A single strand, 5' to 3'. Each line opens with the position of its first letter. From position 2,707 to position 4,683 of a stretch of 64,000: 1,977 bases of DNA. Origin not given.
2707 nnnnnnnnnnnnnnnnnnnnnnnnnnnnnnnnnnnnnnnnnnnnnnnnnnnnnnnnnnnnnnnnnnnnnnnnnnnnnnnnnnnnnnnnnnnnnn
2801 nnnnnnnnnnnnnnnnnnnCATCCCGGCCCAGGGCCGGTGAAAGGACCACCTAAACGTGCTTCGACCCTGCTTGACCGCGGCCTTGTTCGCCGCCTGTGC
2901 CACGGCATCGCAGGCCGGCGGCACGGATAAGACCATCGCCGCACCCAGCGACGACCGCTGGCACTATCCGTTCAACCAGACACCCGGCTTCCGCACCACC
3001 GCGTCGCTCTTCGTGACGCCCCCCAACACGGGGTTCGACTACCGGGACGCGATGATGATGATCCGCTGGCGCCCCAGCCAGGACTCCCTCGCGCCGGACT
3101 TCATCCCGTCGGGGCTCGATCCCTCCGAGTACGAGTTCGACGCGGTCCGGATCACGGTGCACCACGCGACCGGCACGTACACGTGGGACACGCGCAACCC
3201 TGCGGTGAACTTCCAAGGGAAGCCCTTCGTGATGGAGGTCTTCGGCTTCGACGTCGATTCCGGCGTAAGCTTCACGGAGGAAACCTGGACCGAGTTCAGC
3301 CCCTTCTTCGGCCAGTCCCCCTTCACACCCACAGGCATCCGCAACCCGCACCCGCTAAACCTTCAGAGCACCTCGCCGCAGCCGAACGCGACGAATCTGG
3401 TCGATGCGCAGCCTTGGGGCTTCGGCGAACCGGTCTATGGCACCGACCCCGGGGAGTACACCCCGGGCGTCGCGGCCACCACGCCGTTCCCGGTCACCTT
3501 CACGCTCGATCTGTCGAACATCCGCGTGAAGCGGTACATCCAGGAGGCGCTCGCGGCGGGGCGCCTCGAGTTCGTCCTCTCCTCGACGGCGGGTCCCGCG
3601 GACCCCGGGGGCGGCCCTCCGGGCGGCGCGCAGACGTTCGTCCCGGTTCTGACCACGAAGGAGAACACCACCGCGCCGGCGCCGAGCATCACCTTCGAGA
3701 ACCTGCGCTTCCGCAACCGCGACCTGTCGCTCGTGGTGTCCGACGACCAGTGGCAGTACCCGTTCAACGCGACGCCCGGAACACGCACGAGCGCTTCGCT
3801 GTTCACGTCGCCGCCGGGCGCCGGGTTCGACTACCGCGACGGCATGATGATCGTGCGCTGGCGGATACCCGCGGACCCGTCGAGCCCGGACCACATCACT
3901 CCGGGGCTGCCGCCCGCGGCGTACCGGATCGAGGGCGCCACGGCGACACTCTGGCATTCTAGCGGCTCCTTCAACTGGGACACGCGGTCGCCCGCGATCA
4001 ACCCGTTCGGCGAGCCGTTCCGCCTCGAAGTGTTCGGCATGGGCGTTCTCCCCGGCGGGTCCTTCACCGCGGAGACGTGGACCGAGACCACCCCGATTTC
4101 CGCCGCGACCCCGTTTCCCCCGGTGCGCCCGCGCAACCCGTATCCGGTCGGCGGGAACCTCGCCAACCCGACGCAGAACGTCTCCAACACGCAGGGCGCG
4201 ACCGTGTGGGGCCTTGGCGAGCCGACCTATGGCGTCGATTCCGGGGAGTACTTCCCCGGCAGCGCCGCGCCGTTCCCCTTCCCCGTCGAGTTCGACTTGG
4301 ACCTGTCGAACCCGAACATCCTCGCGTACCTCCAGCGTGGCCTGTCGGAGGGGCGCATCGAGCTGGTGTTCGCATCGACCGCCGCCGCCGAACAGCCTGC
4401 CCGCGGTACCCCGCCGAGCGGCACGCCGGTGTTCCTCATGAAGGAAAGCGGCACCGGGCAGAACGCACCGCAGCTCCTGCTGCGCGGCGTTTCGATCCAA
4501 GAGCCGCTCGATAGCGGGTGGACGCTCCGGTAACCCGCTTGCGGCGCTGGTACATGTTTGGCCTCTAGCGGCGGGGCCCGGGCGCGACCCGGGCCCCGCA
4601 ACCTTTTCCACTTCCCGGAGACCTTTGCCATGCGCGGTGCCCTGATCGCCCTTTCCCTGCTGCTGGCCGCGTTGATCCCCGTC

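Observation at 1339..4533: GspG-like pseudopilin translationally coupled to two secreted proteins carrying three copies of a novel domain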

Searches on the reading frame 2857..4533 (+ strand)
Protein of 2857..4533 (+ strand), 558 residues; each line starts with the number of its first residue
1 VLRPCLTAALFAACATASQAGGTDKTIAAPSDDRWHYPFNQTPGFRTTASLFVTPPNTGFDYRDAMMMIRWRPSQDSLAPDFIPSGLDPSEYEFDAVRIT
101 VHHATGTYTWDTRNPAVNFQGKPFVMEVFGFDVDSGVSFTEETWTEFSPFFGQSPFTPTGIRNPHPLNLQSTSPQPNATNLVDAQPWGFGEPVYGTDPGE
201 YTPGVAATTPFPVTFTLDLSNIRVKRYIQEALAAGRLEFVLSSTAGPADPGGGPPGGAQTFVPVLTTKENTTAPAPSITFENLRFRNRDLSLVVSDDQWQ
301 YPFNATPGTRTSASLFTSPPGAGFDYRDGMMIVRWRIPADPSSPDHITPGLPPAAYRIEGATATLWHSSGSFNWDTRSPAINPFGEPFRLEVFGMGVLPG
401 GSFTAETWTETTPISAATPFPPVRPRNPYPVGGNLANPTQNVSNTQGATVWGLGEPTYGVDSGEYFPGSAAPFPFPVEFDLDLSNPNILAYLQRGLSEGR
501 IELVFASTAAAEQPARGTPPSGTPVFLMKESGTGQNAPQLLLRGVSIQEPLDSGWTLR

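Call 3: search_protein_families(library=pfam, proteins=[window:2857-4533:+], max_evalue=1)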
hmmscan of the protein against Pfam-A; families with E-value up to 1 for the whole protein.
window:2857-4533:+ (558 aa): 0 families

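Call 4: search_protein_families(library=ncbifam, proteins=[window:2857-4533:+], max_evalue=1)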
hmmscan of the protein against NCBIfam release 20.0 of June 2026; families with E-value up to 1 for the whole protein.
window:2857-4533:+ (558 aa): 0 families

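Call 6: find_homologous_proteins(query=window:2857-4533:+, max_evalue=0.001)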
Query window:2857-4533:+ (558 aa): 22 proteins with E <= 0.001 among 8000 candidates.
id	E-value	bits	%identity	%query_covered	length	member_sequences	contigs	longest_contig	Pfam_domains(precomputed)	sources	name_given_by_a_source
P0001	0.0e+0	1286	100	100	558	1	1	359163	-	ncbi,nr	ncbi:MAG: hypothetical protein SF028_11295 [Candidatus Sumerlaeia bacterium]|nr:hypothetical protein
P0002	5.6e-140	486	41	99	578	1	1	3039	-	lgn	-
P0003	1.4e-125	438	41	97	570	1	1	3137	-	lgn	-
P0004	1.9e-113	398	42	98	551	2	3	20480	-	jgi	jgi:hypothetical protein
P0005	5.9e-87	311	36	96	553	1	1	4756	-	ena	-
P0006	2.3e-59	220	31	93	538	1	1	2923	-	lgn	-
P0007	6.0e-58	215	44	50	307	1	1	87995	-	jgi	jgi:hypothetical protein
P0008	7.7e-50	188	31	97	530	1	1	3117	-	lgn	-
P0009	9.0e-46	175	39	46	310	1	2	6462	-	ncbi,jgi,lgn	-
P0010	9.2e-19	86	33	43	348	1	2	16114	-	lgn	-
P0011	4.6e-18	83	31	48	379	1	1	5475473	-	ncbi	-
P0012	2.7e-16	77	30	43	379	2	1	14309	-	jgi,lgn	-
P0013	2.9e-16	77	32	50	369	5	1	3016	-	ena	-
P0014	3.4e-16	77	31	43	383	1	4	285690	-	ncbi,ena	-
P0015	1.7e-14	72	29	44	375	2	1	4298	PF00404.25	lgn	-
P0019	2.4e-13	68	30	43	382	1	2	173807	PF00404.25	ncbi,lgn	-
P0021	7.7e-13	66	34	50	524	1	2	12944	-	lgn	-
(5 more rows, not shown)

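Call 15: find_encoding_contigs(protein=P0007, flank=8000, max_places=3)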
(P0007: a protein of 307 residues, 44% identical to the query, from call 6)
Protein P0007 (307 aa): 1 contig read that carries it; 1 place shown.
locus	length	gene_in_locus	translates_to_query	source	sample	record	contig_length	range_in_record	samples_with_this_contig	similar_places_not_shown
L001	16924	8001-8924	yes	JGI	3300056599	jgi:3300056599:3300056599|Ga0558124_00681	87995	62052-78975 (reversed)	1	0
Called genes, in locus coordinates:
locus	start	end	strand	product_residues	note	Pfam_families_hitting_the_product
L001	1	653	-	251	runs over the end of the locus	PF00483:NTP_transferase, PF12804:NTP_transf_3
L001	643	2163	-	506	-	PF04932:Wzy_C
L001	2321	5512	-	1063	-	PF00873:ACR_tran, PF03176:MMPL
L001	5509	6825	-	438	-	PF25876:HH_MFP_RND (weak), PF25954:Beta-barrel_RND_2, PF25989:YknX_C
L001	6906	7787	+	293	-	PF07963:N_methyl, PF08334:T2SSG (weak)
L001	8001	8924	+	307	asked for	-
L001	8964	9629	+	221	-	PF01126:Heme_oxygenase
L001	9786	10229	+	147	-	PF07366:SnoaL, PF12680:SnoaL_2 (weak)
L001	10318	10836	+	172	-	PF13302:Acetyltransf_3, PF00583:Acetyltransf_1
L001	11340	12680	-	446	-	PF00675:Peptidase_M16, PF05193:Peptidase_M16_C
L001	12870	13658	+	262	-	PF00160:Pro_isomerase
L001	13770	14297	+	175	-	PF00160:Pro_isomerase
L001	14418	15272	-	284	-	-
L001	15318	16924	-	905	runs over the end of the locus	PF00069:Pkinase, PF07714:PK_Tyr_Ser-Thr, PF03109:ABC1 (weak)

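Call 16: find_encoding_contigs(protein=P0004, flank=8000, max_places=3)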
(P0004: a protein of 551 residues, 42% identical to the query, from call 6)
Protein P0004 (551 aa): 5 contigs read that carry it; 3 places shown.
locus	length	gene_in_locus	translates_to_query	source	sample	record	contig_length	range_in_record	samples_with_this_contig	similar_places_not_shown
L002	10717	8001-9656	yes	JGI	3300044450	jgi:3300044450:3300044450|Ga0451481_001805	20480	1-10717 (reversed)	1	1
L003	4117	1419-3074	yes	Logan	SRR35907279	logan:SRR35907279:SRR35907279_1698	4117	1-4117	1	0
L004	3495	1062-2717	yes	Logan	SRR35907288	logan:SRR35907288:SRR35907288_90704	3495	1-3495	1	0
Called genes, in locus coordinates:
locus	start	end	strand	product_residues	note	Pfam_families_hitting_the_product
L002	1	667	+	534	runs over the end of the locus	-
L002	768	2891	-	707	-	-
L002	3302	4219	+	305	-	PF01497:Peripla_BP_2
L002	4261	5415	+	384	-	PF01032:FecCD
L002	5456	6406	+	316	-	PF00005:ABC_tran, PF02463:SMC_N, PF13304:AAA_21 (faint)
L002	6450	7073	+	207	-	PF07963:N_methyl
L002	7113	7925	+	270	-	-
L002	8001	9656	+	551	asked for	-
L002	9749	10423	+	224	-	PF01126:Heme_oxygenase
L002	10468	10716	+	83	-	?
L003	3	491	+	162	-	?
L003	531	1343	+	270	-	-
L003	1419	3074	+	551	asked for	-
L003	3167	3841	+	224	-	PF01126:Heme_oxygenase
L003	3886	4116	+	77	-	?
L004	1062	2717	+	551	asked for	-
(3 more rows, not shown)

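Call 17: find_encoding_contigs(protein=P0011, flank=8000, max_places=2)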
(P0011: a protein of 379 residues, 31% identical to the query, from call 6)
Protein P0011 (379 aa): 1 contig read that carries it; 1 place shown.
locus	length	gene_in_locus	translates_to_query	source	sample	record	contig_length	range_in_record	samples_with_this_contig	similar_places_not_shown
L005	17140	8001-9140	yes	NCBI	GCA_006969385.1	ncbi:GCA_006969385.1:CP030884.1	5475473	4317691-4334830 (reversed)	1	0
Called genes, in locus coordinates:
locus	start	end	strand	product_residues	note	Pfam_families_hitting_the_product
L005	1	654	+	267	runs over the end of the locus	PF02517:Rce1-like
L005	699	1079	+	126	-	PF00903:Glyoxalase, PF18029:Glyoxalase_6 (weak)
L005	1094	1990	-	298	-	PF14219:DUF4328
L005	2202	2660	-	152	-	PF12802:MarR_2 (weak), PF03965:Penicillinase_R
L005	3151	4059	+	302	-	PF04055:Radical_SAM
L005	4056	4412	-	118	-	-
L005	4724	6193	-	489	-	-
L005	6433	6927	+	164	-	-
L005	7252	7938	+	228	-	-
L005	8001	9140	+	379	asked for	-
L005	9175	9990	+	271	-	PF07963:N_methyl (weak)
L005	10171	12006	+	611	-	PF16655:PhoD_N, PF09423:PhoD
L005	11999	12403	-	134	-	PF03928:HbpS-like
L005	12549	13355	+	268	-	PF01261:AP_endonuc_2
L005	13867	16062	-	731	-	PF03968:LptD_N (faint)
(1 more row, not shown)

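Call 18: find_encoding_contigs(protein=P0014, flank=8000, max_places=2)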
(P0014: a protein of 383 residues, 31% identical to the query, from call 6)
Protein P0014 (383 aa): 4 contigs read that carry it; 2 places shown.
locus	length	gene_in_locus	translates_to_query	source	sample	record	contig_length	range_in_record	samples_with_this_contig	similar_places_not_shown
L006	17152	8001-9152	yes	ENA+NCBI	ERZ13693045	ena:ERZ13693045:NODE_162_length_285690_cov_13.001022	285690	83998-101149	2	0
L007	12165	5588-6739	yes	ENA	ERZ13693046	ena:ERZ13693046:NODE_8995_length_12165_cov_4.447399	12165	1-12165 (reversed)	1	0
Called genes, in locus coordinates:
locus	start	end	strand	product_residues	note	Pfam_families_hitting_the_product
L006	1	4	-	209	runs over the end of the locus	-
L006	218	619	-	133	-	PF05635:23S_rRNA_IVP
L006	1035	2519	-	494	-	PF00171:Aldedh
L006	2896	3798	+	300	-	PF01757:Acyl_transf_3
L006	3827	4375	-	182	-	-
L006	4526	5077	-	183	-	-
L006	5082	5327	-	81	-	-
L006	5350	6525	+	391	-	PF02445:NadA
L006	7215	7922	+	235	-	-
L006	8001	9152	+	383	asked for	-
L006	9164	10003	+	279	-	PF07963:N_methyl (faint)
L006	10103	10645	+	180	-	PF05171:HemS, PF06228:ChuX_HutX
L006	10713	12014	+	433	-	-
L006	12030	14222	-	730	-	PF00580:UvrD-helicase, PF13245:AAA_19, PF01443:Viral_helicase1 (faint), PF13361:UvrD_C, PF13538:UvrD_C_2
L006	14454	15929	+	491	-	PF00294:PfkB, PF01467:CTP_transf_like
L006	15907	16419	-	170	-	-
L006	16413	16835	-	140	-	PF03692:CxxCxxCC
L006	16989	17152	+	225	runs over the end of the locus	PF09335:VTT_dom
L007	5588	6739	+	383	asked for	-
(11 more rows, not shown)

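Call 19: find_encoding_contigs(protein=P0019, flank=8000, max_places=2)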
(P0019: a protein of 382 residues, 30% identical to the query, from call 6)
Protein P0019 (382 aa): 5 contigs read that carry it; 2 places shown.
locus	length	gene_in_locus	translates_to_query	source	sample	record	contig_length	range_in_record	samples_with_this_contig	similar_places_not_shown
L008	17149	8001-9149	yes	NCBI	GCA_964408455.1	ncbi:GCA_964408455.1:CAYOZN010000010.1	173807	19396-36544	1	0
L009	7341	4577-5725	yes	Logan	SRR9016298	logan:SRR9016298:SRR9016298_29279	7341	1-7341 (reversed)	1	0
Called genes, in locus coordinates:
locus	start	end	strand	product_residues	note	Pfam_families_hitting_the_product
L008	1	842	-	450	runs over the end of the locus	PF03447:NAD_binding_3, PF00742:Homoserine_dh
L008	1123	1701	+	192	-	-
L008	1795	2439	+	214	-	PF26154:DUF8042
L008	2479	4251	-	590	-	PF00133:tRNA-synt_1, PF01406:tRNA-synt_1e (faint), PF01921:tRNA-synt_1f (faint), PF09334:tRNA-synt_1g, PF08264:Anticodon_1, PF19303:Anticodon_3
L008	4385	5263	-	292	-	PF00561:Abhydrolase_1, PF12146:Hydrolase_4, PF12697:Abhydrolase_6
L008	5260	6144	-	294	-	PF04055:Radical_SAM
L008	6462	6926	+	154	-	-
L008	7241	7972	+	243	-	-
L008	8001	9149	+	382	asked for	PF00404:Dockerin_1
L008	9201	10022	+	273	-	PF07963:N_methyl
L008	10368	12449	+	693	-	PF05977:MFS_3, PF07690:MFS_1, PF01553:Acyltransferase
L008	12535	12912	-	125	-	PF07237:DUF1428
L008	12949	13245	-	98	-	-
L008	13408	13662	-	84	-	-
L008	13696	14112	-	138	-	PF18478:PIN_10 (faint), PF18480:DUF5615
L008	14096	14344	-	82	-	PF04255:DUF433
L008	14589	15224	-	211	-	PF07719:TPR_2 (faint), PF13414:TPR_11 (faint), PF13432:TPR_16 (faint), PF14559:TPR_19 (faint), PF25063:ARM_TT21_C (weak), PF13431:TPR_17 (faint), PF04362:Iron_traffic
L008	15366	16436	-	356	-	PF03279:Lip_A_acyltrans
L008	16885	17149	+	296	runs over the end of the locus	PF04085:MreC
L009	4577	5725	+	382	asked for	PF00404:Dockerin_1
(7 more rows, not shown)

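Call 20: find_encoding_contigs(protein=window:2857-4533:+, flank=10000, max_places=2)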
Protein window:2857-4533:+ (558 aa): 1 contig read that carries it; 1 place shown.
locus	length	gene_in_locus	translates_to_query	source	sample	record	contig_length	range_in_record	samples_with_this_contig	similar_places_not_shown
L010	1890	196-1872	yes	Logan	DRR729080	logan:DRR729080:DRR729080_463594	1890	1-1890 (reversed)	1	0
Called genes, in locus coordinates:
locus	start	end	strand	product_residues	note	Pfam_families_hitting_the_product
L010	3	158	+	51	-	?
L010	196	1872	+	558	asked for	-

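Call 38: search_protein_families(library=pfam, proteins=[L006:7134-7919:+, L008:9150-10019:+], max_evalue=0.01)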
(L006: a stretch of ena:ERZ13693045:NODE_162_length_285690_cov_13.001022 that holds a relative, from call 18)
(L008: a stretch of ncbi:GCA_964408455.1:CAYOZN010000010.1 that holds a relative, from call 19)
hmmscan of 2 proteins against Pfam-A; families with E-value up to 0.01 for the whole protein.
L006:7134-7919:+ (262 aa): 1 family
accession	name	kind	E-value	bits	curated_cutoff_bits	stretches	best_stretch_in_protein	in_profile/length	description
PF07589.16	PEP-CTERM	-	0.0018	18.7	20.7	1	234-252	1-18/24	PEP-CTERM motif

L008:9150-10019:+ (290 aa): 2 families
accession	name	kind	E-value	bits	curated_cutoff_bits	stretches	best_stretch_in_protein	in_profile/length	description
PF07963.17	N_methyl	-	1.2e-09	37.8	21.2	1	24-48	3-27/27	Prokaryotic N-terminal methylation motif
PF07596.16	SBP_bac_10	-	0.0053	17.3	23.3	0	53-89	2-37/268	Protein of unknown function (DUF1559)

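Call 39: search_protein_families(library=ncbifam, proteins=[L006:7134-7919:+, L008:9150-10019:+], max_evalue=0.01)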
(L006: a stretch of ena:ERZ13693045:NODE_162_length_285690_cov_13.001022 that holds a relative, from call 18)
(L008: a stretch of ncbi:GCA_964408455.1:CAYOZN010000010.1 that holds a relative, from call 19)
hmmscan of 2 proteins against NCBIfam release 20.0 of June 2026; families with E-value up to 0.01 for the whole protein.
L006:7134-7919:+ (262 aa): 5 families
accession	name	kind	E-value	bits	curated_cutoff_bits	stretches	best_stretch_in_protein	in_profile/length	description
NF038129.1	PEP_NF038129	equivalog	0.00038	20.4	65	1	221-253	157-189/194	NF038129 family PEP-CTERM protein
TIGR02595.1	PEP_CTERM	domain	0.0005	20.7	16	1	235-254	1-20/24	PEP-CTERM sorting domain-containing protein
NF038126.1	PEP_CTERM_FxDxF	subfamily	0.00062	20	50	1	224-251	129-158/165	FxDxF family PEP-CTERM protein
NF041927.1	Xrt_dep_XDP1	equivalog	0.00078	19.5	125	1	229-256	213-241/242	exosortase-dependent surface protein XDP1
NF038120.1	PEP_CTERM_QFxxD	subfamily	0.0023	17.8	80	1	165-254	134-212/215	NF038120 family PEP-CTERM protein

L008:9150-10019:+ (290 aa): 15 families
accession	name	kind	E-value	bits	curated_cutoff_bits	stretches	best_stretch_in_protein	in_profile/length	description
TIGR01710.1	typeII_sec_gspG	equivalog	3.4e-09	36.8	88.85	1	26-80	1-55/134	type II secretion system major pseudopilin GspG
NF040999.1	pilin_ComGC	equivalog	3.7e-09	36.6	75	1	26-81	2-57/84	competence type IV pilus major pilin ComGC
NF041775.1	typeIV_PilA_Myxo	equivalog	9.5e-09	35.5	400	1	25-78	10-63/214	type IV pilin protein PilA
TIGR02532.1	IV_pilin_GFxxxE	domain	3.3e-08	33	16.3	1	25-48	1-24/24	prepilin-type N-terminal cleavage/methylation domain-containing protein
TIGR01708.2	typeII_sec_gspH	equivalog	3e-06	27.3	80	1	26-56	2-32/169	type II secretion system minor pseudopilin GspH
TIGR02596.1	TIGR02596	subfamily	4e-06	27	70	1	28-56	1-29/196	Verru_Chthon cassette protein D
NF041013.1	T4P_ComGE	equivalog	5.1e-06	26.5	49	1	26-59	4-37/83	competence type IV pilus minor pilin ComGE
NF007862.0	PRK10574.1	equivalog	7.2e-06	26.2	138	1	24-52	3-31/145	prepilin peptidase-dependent pilin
NF047828.1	T3SSXpsI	equivalog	9.1e-05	22.5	150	1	26-62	2-35/132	type II secretion system protein XpsI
NF040982.1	ComGD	equivalog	0.00048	20.5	70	1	26-57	2-33/139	competence type IV pilus minor pilin ComGD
NF007800.0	PRK10506.1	equivalog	0.00052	19.9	158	1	22-70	5-53/163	prepilin peptidase-dependent protein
NF041002.1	pilin_ComGF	equivalog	0.00096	19.4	80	1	26-60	2-36/139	competence type IV pilus minor pilin ComGF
TIGR02599.1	TIGR02599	subfamily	0.0028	17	256.5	1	27-57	1-31/361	Verru_Chthon cassette protein C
NF007848.0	PRK10557.1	equivalog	0.0081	15.5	120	0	20-61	5-49/192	prepilin peptidase-dependent protein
TIGR01707.1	gspI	equivalog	0.0088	16.5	44.35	0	27-54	1-28/101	type II secretion system minor pseudopilin GspI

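Call 55: find_encoding_contigs(protein=P0009, flank=8000, max_places=2)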
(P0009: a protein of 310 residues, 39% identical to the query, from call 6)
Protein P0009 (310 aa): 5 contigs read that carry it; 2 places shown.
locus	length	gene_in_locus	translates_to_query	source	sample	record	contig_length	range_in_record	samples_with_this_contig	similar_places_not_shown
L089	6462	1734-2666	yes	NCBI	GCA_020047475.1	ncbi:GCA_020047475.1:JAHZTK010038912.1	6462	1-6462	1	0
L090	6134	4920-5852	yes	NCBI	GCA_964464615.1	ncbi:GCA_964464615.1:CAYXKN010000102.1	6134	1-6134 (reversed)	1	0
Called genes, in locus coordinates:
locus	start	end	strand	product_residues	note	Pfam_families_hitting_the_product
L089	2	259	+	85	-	?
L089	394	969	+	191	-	PF01325:Fe_dep_repress (weak), PF02742:Fe_dep_repr_C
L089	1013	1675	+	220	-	PF07963:N_methyl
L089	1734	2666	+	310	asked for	-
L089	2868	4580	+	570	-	PF02463:SMC_N, PF13175:AAA_15 (weak), PF13476:AAA_23, PF13304:AAA_21 (faint)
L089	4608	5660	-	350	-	PF00348:polyprenyl_synt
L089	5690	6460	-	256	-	?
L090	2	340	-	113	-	?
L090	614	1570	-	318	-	-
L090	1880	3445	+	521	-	PF17210:SdrD_B (weak), PF16371:MetallophosN, PF00149:Metallophos (weak), PF16370:MetallophosC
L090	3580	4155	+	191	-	PF01325:Fe_dep_repress (weak), PF02742:Fe_dep_repr_C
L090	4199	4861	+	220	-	PF07963:N_methyl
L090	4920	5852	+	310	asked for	-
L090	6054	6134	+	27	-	?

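Call 56: find_encoding_contigs(protein=P0021, flank=8000, max_places=2)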
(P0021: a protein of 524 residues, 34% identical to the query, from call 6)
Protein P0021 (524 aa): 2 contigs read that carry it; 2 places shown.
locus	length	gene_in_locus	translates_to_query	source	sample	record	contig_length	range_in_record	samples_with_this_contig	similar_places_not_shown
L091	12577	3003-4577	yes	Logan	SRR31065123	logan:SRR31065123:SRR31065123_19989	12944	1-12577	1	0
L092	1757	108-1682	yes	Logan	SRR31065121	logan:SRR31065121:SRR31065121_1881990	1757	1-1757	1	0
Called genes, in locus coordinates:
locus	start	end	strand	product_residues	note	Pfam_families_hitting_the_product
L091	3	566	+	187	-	?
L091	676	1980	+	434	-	PF02885:Glycos_trans_3N, PF00591:Glycos_transf_3, PF07831:PYNP_C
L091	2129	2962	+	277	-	PF07963:N_methyl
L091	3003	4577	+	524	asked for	-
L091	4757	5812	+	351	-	PF13964:Beta-prop_Calicin (weak), PF24681:Kelch_KLHDC2_KLHL20_DRC7, PF24996:NANM (weak), PF13415:Beta-prop_FBX42, PF24981:Beta-prop_ATRN-LZTR1, PF25210:Kelch_FKB95, PF13964:Beta-prop_Calicin (weak), PF01344:Kelch_1, +4 more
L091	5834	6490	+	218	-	-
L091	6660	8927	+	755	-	PF06452:CBM9_1 (weak), PF19313:DUF5916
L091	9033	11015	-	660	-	PF14312:FG-GAP_2, PF00801:PKD, PF18911:PKD_4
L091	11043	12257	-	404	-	PF14312:FG-GAP_2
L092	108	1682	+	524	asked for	-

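Call 57: find_encoding_contigs(protein=P0005, flank=8000, max_places=2)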
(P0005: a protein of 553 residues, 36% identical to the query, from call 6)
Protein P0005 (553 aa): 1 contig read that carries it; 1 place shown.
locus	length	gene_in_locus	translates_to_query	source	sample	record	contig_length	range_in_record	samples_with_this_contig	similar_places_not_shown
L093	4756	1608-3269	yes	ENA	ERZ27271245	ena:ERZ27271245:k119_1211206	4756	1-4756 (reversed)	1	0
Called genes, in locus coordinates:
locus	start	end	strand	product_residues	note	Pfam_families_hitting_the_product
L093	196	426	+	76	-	-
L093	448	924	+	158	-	-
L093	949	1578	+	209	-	PF07963:N_methyl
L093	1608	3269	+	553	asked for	-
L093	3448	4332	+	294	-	PF01497:Peripla_BP_2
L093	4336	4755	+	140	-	?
